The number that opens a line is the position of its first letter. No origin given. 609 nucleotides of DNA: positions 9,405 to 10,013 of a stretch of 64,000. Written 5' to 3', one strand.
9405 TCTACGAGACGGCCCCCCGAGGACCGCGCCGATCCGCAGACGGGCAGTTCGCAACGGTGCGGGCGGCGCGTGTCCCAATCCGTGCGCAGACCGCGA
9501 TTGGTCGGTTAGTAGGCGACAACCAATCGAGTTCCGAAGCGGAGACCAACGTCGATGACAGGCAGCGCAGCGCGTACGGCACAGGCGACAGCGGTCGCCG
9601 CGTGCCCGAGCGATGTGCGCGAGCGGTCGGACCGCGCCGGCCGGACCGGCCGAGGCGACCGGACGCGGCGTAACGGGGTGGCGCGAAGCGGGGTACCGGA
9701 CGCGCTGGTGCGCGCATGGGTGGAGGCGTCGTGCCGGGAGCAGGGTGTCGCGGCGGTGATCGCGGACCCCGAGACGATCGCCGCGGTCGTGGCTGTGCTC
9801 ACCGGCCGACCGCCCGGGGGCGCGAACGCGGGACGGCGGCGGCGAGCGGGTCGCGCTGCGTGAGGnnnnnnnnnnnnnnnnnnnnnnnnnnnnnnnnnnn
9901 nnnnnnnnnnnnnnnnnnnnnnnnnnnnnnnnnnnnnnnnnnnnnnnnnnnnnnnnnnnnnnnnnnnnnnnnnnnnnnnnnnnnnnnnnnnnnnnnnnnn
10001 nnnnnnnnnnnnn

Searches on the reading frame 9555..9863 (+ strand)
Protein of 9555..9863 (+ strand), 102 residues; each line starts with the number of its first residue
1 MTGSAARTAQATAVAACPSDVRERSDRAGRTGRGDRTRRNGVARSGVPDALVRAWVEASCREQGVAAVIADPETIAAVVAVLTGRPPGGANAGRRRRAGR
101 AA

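Call 52: search_protein_families(library=pfam, proteins=[window:9555-9863:+], max_evalue=1)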
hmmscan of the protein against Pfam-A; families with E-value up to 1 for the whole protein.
window:9555-9863:+ (102 aa): 1 family
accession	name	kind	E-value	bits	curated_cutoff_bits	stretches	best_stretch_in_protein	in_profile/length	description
PF13822.11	ACC_epsilon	-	0.1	13.7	25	1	70-98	10-38/60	Acyl-CoA carboxylase epsilon subunit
